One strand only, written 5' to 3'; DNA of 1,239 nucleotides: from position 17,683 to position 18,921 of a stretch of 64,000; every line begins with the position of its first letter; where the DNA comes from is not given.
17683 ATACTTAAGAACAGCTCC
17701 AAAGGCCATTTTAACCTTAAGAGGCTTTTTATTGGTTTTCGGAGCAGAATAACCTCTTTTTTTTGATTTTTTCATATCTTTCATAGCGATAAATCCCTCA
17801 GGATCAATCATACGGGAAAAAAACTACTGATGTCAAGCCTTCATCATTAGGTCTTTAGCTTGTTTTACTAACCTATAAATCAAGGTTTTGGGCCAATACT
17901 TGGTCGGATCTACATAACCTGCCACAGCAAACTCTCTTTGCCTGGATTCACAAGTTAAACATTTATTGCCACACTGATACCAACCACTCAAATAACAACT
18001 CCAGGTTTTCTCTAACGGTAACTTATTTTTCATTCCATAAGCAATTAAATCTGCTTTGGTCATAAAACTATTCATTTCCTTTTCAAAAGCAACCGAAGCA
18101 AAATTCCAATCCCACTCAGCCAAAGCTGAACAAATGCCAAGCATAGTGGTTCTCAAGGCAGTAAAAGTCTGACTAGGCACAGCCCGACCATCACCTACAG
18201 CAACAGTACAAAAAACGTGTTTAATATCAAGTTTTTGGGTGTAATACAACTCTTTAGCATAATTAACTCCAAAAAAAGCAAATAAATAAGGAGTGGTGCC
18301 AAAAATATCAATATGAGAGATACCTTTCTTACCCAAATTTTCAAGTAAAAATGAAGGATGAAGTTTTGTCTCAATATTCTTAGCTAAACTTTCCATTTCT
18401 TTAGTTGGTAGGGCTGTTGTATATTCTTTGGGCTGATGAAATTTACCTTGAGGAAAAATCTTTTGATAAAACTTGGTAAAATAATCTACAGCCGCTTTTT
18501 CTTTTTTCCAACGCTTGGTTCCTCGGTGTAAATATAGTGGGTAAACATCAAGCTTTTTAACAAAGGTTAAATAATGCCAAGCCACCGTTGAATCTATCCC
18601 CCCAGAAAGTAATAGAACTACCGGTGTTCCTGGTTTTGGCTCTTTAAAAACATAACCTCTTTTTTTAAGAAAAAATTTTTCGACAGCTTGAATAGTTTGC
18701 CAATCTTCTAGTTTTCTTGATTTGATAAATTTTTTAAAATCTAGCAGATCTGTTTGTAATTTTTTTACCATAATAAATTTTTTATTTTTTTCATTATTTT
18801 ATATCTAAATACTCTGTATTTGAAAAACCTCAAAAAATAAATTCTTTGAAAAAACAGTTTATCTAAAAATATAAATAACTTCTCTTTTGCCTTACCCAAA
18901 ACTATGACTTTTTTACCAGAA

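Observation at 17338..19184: QueC-like PP-loop ATPase, PqqD-like RRE protein, S24/S26 peptidase domain and a 43-codon ORF embedded in a glycan locus: candidate peptide-modification (RiPP-like) or novel glycan-amidation module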

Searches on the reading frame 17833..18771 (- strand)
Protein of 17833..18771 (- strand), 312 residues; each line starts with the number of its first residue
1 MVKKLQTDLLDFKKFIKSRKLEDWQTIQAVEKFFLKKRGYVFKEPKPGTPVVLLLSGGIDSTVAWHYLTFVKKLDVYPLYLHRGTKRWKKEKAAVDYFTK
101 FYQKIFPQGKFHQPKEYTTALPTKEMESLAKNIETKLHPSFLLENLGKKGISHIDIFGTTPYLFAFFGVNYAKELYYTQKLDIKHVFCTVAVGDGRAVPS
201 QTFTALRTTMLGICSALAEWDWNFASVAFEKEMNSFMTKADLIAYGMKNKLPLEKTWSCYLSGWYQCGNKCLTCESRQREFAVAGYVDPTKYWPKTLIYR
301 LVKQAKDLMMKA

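Call 3: search_protein_families(library=pfam, proteins=[window:17833-18771:-], max_evalue=0.1)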
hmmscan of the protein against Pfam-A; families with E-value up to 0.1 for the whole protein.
window:17833-18771:- (312 aa): 2 families
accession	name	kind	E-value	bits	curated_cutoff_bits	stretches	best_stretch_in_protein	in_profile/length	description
PF06508.19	QueC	-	2.6e-11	43.8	22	1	236-282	160-207/210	Queuosine biosynthesis protein QueC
PF02568.20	ThiI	-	0.022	14.8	20.5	1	51-91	6-45/197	Thiamine biosynthesis protein (ThiI)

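Call 4: search_protein_families(library=ncbifam, proteins=[window:17833-18771:-], max_evalue=0.1)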
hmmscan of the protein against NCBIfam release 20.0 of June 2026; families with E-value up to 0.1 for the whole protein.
window:17833-18771:- (312 aa): 3 families
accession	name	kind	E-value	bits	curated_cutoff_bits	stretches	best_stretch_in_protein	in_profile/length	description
TIGR00364.1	TIGR00364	equivalog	5.4e-06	26.1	150.3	1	235-277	157-201/201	7-cyano-7-deazaguanine synthase QueC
NF006222.0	PRK08349.1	subfamily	0.00026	21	251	1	51-104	3-55/198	hypothetical protein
TIGR00342.1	TIGR00342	equivalog_domain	0.046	12.8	264.5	1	51-100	175-223/373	tRNA uracil 4-sulfurtransferase ThiI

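Call 6: search_protein_families(library=padloc, proteins=[window:17833-18771:-], max_evalue=0.1)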
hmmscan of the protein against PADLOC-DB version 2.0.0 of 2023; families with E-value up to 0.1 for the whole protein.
window:17833-18771:- (312 aa): 3 families
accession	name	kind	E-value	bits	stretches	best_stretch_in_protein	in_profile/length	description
PDLC00911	QueC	-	6.8e-14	50.5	2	50-106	7-62/190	QueC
PDLC00190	HamB1|HamB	-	0.014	11.9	1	117-153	399-435/866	DEAD-box helicase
PDLC00176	HamB1|HamB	-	0.04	10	1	123-201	401-471/845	DEAD-box helicase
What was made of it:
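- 17833..18771 (-): QueC-family PP-loop ATPase paralogue 1 (Q1), 312 aa. Proposed role: RRE-dependent peptide-modifying enzyme. Family hits: PF06508 (call 3); PADLOC QueC E=6.8e-14 (call 6).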

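Call 7: search_solved_structures(query=window:17833-18771:-, max_evalue=1, show_alignments=2)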
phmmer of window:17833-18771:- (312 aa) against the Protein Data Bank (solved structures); distinct sequences matched with E-value up to 1: 13.
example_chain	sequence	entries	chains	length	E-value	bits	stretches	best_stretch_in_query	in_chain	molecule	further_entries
3zo5_A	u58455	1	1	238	0.0099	18.2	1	47-171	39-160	SENTRIN-SPECIFIC PROTEASE 2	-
5aek_A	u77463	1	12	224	0.023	17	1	62-171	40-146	SENTRIN-SPECIFIC PROTEASE 2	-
1tgz_A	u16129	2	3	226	0.023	17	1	62-171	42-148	Sentrin-specific protease 2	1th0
2io0_A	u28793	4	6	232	0.024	16.9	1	62-171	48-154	Sentrin-specific protease 2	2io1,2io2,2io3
9nto_B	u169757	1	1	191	0.028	16.7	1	239-278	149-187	Cap9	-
1b2t_A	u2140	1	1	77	0.15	14.3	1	237-308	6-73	PROTEIN (FRACTALKINE)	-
3ona_B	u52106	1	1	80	0.16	14.2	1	237-308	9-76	CX3CL1 protein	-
1f2l_A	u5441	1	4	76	0.17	14.2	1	237-308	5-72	FRACTALKINE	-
1rkb_A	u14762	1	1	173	0.25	13.6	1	64-135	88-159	Protein AD-004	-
3iij_A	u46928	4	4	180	0.27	13.5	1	64-135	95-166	Coilin-interacting nuclear ATPase protein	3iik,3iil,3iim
4xt3_B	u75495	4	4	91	0.29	13.4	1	237-308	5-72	Fractalkine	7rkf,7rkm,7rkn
5jzv_A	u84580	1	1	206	0.36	13.1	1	64-135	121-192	Adenylate kinase isoenzyme 6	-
4xt1_B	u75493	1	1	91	0.65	12.2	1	237-308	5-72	Fractalkine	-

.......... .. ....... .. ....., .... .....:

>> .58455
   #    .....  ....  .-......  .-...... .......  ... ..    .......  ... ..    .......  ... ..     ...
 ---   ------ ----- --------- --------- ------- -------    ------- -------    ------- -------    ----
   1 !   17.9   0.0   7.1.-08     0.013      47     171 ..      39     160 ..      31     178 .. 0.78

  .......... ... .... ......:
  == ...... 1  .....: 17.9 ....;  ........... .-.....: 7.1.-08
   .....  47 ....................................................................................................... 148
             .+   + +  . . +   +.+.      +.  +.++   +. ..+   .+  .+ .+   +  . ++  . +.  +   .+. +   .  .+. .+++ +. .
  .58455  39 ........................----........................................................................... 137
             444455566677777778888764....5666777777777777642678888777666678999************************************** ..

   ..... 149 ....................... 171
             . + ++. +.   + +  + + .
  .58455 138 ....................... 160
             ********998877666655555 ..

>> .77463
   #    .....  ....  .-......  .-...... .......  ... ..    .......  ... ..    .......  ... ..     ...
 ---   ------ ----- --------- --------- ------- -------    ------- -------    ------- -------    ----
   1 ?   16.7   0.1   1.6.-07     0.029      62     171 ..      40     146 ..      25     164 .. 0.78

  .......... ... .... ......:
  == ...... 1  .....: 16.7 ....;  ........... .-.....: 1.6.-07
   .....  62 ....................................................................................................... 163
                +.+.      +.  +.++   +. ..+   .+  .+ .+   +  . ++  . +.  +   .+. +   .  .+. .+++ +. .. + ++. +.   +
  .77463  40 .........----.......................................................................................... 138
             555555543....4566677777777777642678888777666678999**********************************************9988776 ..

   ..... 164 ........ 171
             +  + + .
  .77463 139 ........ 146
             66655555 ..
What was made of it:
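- Tried and rejected: It gave spurious SENP2 and fractalkine hits and only a weak Cap9 match (call 7).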

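Call 8: find_homologous_proteins(query=window:17833-18771:-, max_evalue=0.001)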
Query window:17833-18771:- (312 aa): 99 proteins with E <= 0.001 among 971 candidates.
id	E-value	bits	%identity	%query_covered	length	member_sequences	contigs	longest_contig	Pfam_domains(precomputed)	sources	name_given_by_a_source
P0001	1.7e-204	696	96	100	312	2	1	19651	PF06508.20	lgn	-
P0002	1.1e-170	585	84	96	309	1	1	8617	PF06508.20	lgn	-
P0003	1.6e-170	584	79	100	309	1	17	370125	PF06508.20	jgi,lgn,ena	jgi:7-cyano-7-deazaguanine synthase in queuosine biosynthesis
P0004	9.9e-169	578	81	97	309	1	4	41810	PF06508.20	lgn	-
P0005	2.9e-165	567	79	99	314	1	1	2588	PF06508.20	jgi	jgi:7-cyano-7-deazaguanine synthase in queuosine biosynthesis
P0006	7.2e-162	556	76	99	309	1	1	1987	PF06508.20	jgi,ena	-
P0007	2.8e-98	347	52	96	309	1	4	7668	PF06508.20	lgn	-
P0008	1.4e-89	318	49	95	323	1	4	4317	PF06508.20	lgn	-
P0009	1.7e-84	302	50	90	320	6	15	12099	PF06508.20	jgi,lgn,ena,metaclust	metaclust:\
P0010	1.9e-83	298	49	90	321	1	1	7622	PF06508.20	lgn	-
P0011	2.3e-83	298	49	91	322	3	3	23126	PF06508.20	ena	-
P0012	2.9e-83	298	49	90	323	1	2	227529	PF06508.20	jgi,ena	-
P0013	1.4e-82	295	50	93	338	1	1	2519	PF06508.20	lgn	-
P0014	3.5e-82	294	46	95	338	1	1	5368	PF06508.20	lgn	-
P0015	1.6e-78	282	47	99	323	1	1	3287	PF06508.20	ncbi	-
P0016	9.3e-78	280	48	90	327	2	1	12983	PF06508.20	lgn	-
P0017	1.4e-77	279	47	96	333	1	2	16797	PF06508.20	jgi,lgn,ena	-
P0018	1.7e-77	279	47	100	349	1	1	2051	PF06508.20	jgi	jgi:7-cyano-7-deazaguanine synthase in queuosine biosynthesis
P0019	8.0e-77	276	50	90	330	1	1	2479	PF06508.20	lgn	-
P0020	9.5e-76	273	46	97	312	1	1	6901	PF06508.20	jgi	-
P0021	1.2e-75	273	47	98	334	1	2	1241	PF06508.20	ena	-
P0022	8.5e-73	263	49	89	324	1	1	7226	PF06508.20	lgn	-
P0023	1.2e-72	263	43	92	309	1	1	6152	PF06508.20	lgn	-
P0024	4.0e-69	251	45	94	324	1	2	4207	PF06508.20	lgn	-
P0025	1.1e-68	250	46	89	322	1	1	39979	PF06508.20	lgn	-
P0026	3.0e-68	248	41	95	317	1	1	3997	PF06508.20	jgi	jgi:7-cyano-7-deazaguanine synthase in queuosine biosynthesis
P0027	3.6e-68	248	43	90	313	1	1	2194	PF06508.20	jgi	-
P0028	2.5e-67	245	43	95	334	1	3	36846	PF06508.20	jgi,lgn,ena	-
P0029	2.2e-66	242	44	90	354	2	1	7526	PF06508.20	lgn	-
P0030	9.1e-66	240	45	92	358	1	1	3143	PF06508.20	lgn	-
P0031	2.5e-65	239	42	90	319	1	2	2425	PF06508.20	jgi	jgi:7-cyano-7-deazaguanine synthase in queuosine biosynthesis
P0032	3.1e-65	238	44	90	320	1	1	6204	PF06508.20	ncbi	-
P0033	7.2e-65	237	38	96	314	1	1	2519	PF06508.20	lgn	-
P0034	2.3e-63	232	43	90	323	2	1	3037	PF06508.20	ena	-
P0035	2.5e-63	232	43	90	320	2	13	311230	PF06508.20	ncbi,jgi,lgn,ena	jgi:7-cyano-7-deazaguanine synthase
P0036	1.6e-62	230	40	90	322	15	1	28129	PF06508.20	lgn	-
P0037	2.6e-62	229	40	96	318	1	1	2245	PF06508.20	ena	-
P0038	4.1e-62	228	42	93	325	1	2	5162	PF06508.20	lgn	-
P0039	6.3e-62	228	42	89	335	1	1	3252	PF06508.20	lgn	-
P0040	8.4e-62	227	40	90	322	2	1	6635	PF06508.20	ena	-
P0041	1.5e-61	226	42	94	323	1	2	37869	PF06508.20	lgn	-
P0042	2.4e-61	226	40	94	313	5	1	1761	PF06508.20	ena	-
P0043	4.9e-61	225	38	96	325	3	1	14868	PF06508.20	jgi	-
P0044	5.2e-61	225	43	93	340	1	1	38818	PF06508.20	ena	-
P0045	7.1e-61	224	43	90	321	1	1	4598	PF06508.20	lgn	-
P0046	1.4e-60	223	42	93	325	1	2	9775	PF06508.20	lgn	-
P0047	1.5e-60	223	43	84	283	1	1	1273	PF06508.20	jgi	jgi:ferredoxin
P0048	5.0e-60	221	43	90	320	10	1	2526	PF06508.20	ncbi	-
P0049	6.0e-60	221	41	94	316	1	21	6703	PF06508.20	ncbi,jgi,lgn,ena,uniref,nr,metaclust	ncbi:hypothetical protein COV58_02870 [Candidatus Roizmanbacteria bacterium CG11_big_fil_rev_8_21_14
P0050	1.7e-59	220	42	90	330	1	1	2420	PF06508.20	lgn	-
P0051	1.1e-58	217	40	89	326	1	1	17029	PF06508.20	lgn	-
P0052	5.8e-57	211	40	93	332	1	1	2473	PF06508.20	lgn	-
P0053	1.3e-54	203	39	89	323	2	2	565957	PF06508.20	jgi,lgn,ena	-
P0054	1.4e-53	200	38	90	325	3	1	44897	PF06508.20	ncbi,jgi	-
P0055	4.4e-53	198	36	95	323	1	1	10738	PF06508.20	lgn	-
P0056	2.3e-52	196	37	90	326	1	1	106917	PF06508.20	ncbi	-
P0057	4.7e-52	195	40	92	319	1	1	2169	PF06508.20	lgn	-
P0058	4.8e-52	195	41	96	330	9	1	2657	PF06508.20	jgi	-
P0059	1.5e-50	190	38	90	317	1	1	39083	PF06508.20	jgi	jgi:7-cyano-7-deazaguanine synthase in queuosine biosynthesis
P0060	1.0e-49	187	39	90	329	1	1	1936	PF06508.20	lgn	-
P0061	3.0e-49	186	40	93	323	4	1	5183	PF06508.20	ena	-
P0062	3.0e-49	186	38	90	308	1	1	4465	PF06508.20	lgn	-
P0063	2.5e-46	176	36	90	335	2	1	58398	PF06508.20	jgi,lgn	jgi:7-cyano-7-deazaguanine synthase in queuosine biosynthesis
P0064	2.8e-46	176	35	98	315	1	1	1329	PF06508.20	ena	-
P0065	2.5e-45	173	36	90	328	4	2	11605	PF06508.20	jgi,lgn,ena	jgi:7-cyano-7-deazaguanine synthase in queuosine biosynthesis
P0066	1.9e-44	170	37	89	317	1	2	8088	PF06508.20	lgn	-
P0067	9.5e-44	168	36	90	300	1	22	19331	PF06508.20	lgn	-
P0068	2.4e-43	166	36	86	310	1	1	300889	PF06508.20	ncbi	-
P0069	1.0e-42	164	34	90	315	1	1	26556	PF06508.20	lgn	-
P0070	2.0e-41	160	35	90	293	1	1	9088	PF06508.20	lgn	-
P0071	1.2e-40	158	34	92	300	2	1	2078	PF06508.20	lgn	-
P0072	1.3e-40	157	35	94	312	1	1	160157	PF06508.20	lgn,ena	-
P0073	1.4e-40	157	36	90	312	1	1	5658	PF06508.20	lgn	-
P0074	4.7e-40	156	34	93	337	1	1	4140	PF06508.20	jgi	-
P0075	6.1e-40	155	33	94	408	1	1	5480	PF06508.20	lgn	-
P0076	1.5e-39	154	36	91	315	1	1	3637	PF06508.20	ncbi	-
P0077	9.3e-38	148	35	90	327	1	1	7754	PF06508.20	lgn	-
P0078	2.2e-36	144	35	93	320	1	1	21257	PF06508.20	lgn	-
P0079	5.1e-33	133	35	88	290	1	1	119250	PF06508.20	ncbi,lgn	-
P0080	4.2e-29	120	31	88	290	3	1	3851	PF06508.20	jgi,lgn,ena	-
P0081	3.5e-20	90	27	88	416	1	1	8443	PF06508.20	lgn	-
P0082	1.3e-8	52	50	20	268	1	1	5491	PF06508.20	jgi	jgi:7-cyano-7-deazaguanine synthase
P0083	2.3e-7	48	42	19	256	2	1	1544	PF00733.28,PF06508.20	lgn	-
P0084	2.4e-7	48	49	18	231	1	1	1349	PF06508.20,PF02540.24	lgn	-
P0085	2.8e-7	48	29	78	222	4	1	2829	PF03054.23,PF06508.20,PF02568.21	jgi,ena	-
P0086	9.2e-7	46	48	18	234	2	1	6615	PF06508.20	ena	-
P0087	1.2e-6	46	28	77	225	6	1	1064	PF00733.28,PF06508.20,PF02568.21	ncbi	-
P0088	1.5e-6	46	47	18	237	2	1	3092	PF00733.28,PF06508.20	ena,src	-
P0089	1.5e-6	46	49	18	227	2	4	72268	PF00733.28,PF06508.20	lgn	-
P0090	5.2e-6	44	47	18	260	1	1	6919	PF00733.28,PF06508.20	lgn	-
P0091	1.7e-5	42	41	19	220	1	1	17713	PF00733.28,PF24167.2,PF03054.23,PF06508.20,PF02568.21,PF02540.24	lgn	-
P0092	3.5e-5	41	45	18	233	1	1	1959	PF06508.20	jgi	jgi:7-cyano-7-deazaguanine synthase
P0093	4.8e-5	41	49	18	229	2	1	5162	PF06508.20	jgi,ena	-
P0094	5.3e-5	41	26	77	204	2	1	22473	PF00733.28,PF06508.20,PF02568.21,PF01171.27,PF00764.26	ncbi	-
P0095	6.4e-5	40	42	18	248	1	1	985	PF00733.28,PF06508.20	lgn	-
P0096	1.1e-4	39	45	19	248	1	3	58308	PF06508.20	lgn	-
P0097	1.8e-4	39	44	18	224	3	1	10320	PF06508.20,PF02568.21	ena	-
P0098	6.9e-4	37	24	74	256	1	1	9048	PF00733.28,PF03054.23,PF06508.20,PF02568.21,PF00764.26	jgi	-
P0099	7.0e-4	37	41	17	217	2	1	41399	PF06508.20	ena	-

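Call 9: find_encoding_contigs(protein=P0003, flank=7000, max_places=1)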
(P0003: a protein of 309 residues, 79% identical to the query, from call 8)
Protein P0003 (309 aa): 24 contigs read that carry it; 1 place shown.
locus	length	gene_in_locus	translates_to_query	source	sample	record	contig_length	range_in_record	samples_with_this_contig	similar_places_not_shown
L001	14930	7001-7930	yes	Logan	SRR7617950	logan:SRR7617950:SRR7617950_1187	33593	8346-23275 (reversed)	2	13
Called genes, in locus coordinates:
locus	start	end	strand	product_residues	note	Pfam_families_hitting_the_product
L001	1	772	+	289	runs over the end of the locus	PF01408:GFO_IDH_MocA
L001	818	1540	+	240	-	PF01061:ABC2_membrane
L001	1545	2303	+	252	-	PF00005:ABC_tran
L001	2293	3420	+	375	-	PF01041:DegT_DnrJ_EryC1, PF00155:Aminotran_1_2 (weak)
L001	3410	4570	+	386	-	PF00534:Glycos_transf_1, PF13692:Glyco_trans_1_4, PF13524:Glyco_trans_1_2 (weak)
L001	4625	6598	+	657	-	PF04932:Wzy_C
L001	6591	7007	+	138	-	PF00717:Peptidase_S24 (weak)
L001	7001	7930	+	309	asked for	PF06508:QueC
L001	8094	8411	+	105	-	PF05402:PqqD, PF16007:DUF4777 (faint)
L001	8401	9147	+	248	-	PF03808:Glyco_tran_WecG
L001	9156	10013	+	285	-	-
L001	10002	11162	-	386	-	PF13439:Glyco_transf_4, PF00534:Glycos_transf_1, PF13692:Glyco_trans_1_4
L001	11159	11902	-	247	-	PF02585:PIG-L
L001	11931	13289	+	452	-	PF04932:Wzy_C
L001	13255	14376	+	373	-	PF13439:Glyco_transf_4, PF20706:GT4-conflict (weak), PF00534:Glycos_transf_1, PF13692:Glyco_trans_1_4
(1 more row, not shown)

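Call 10: find_encoding_contigs(protein=P0012, flank=7000, max_places=1)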
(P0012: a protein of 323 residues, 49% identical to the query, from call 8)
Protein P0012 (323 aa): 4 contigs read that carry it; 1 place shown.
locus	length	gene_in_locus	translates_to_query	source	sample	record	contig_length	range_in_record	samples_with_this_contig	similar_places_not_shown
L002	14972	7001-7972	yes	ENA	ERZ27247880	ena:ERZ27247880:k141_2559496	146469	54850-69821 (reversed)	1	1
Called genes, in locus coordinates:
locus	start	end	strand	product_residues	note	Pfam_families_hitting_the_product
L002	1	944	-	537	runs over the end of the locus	-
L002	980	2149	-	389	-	-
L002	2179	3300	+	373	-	PF04932:Wzy_C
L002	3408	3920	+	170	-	PF02397:Bac_transf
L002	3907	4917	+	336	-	PF03214:RGP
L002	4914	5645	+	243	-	PF13578:Methyltransf_24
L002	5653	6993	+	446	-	PF00282:Pyridoxal_deC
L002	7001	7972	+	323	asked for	PF06508:QueC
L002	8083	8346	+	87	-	PF05402:PqqD, PF16007:DUF4777 (weak)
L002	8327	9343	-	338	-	PF00005:ABC_tran, PF13304:AAA_21 (faint)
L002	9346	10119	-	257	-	PF01061:ABC2_membrane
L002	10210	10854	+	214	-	PF02585:PIG-L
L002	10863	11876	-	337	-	PF00535:Glycos_transf_2, PF13641:Glyco_tranf_2_3 (weak)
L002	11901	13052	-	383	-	PF00534:Glycos_transf_1, PF13692:Glyco_trans_1_4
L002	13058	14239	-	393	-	PF13439:Glyco_transf_4 (weak), PF00534:Glycos_transf_1, PF13692:Glyco_trans_1_4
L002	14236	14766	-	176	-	PF04101:Glyco_tran_28_C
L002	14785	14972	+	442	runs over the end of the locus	-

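Call 11: find_encoding_contigs(protein=P0035, flank=7000, max_places=1)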
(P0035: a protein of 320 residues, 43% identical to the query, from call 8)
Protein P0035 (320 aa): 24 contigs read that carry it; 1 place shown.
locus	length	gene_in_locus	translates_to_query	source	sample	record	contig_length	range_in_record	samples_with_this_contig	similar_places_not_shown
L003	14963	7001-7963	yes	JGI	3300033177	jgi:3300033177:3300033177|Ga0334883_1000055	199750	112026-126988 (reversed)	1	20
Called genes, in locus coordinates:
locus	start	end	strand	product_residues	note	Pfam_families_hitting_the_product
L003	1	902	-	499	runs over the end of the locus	PF00657:Lipase_GDSL (faint), PF13472:Lipase_GDSL_2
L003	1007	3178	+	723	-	PF04932:Wzy_C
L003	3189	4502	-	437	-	PF00162:PGK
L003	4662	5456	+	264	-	PF01061:ABC2_membrane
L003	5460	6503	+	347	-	PF00005:ABC_tran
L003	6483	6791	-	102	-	PF05402:PqqD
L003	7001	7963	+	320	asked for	PF06508:QueC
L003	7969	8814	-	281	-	PF13578:Methyltransf_24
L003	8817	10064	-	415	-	PF00282:Pyridoxal_deC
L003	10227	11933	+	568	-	-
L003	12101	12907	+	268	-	PF01061:ABC2_membrane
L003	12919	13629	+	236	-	PF00005:ABC_tran, PF00004:AAA (faint), PF13304:AAA_21 (faint)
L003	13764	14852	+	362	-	PF00575:S1 (weak), PF23459:S1_RRP5 (faint), PF00575:S1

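Call 12: find_encoding_contigs(protein=P0053, flank=7000, max_places=1)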
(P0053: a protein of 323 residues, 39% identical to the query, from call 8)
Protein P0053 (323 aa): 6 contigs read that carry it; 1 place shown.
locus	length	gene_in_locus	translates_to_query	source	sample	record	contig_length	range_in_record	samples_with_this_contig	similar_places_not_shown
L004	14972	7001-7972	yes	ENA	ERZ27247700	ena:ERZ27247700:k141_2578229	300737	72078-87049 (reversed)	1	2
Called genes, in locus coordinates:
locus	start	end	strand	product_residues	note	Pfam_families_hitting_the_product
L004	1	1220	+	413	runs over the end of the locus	PF00534:Glycos_transf_1, PF13692:Glyco_trans_1_4 (weak)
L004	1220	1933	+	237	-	PF00535:Glycos_transf_2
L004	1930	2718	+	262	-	PF01061:ABC2_membrane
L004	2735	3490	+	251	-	PF13476:AAA_23 (faint), PF00005:ABC_tran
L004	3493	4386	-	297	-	-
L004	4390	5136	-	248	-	PF00528:BPD_transp_1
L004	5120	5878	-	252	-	PF00005:ABC_tran, PF02463:SMC_N (faint), PF13304:AAA_21 (faint)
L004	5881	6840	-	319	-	PF13379:NMT1_2, PF09084:NMT1, PF04069:OpuAC, PF12974:Phosphonate-bd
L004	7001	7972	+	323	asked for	PF06508:QueC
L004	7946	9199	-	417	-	PF00282:Pyridoxal_deC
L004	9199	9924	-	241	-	PF13578:Methyltransf_24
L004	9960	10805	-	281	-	PF03808:Glyco_tran_WecG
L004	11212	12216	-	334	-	PF06723:MreB_Mbl, PF00022:Actin (faint), PF00012:HSP70 (weak), PF14450:FtsA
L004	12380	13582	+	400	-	PF08308:PEGA (weak), PF07676:PD40 (faint)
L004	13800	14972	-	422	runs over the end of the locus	PF00675:Peptidase_M16, PF05193:Peptidase_M16_C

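Call 14: find_encoding_contigs(protein=P0068, flank=7000, max_places=1)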
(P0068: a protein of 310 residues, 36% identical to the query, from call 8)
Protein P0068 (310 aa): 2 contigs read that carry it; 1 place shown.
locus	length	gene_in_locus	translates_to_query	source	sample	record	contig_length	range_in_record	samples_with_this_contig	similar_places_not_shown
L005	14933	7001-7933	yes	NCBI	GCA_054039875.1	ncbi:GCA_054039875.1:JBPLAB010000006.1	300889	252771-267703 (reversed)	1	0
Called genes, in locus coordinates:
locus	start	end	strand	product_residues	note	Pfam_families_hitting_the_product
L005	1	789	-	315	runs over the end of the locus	PF01073:3Beta_HSD (weak), PF01370:Epimerase, PF02719:Polysacc_synt_2 (faint), PF16363:GDP_Man_Dehyd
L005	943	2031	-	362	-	PF00534:Glycos_transf_1, PF20706:GT4-conflict, PF13692:Glyco_trans_1_4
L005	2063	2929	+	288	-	PF00535:Glycos_transf_2, PF13641:Glyco_tranf_2_3, PF13632:Glyco_trans_2_3 (weak)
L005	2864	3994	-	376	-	PF04055:Radical_SAM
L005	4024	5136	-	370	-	PF00534:Glycos_transf_1, PF13692:Glyco_trans_1_4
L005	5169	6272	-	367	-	PF01593:Amino_oxidase, PF07992:Pyr_redox_2 (faint), PF12831:FAD_oxidored (faint), PF13450:NAD_binding_8, PF03275:GLF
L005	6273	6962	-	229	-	PF13578:Methyltransf_24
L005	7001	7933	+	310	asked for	PF06508:QueC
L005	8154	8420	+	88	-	PF05402:PqqD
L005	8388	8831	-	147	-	-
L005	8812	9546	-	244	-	PF00005:ABC_tran, PF13304:AAA_21 (faint)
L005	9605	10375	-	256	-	PF01061:ABC2_membrane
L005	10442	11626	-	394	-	PF13401:AAA_22 (faint), PF13173:AAA_14, PF13635:DUF4143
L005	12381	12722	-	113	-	-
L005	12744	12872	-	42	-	-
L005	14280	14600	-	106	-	PF00961:LAGLIDADG_1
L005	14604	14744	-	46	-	PF00961:LAGLIDADG_1 (weak)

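Call 15: find_encoding_contigs(protein=P0072, flank=7000, max_places=1)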
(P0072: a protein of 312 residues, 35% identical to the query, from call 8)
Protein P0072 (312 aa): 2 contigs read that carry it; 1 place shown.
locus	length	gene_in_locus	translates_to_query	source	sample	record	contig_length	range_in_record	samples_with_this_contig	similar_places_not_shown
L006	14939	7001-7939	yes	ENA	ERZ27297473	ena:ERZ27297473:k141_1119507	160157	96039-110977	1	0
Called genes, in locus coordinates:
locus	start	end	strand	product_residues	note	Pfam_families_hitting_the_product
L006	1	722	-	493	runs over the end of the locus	PF04932:Wzy_C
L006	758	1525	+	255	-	PF00535:Glycos_transf_2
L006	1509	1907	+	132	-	-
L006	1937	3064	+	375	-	PF00534:Glycos_transf_1, PF13692:Glyco_trans_1_4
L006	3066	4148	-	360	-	PF00534:Glycos_transf_1, PF13692:Glyco_trans_1_4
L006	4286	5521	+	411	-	PF04055:Radical_SAM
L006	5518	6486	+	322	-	PF01921:tRNA-synt_1f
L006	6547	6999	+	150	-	-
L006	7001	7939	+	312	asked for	PF06508:QueC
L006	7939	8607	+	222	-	-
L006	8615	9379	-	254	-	PF13578:Methyltransf_24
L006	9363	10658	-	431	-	PF00282:Pyridoxal_deC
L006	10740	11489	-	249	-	PF00005:ABC_tran, PF13304:AAA_21 (faint)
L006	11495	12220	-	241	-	PF01061:ABC2_membrane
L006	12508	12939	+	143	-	PF01668:SmpB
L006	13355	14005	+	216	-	-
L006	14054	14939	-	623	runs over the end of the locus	-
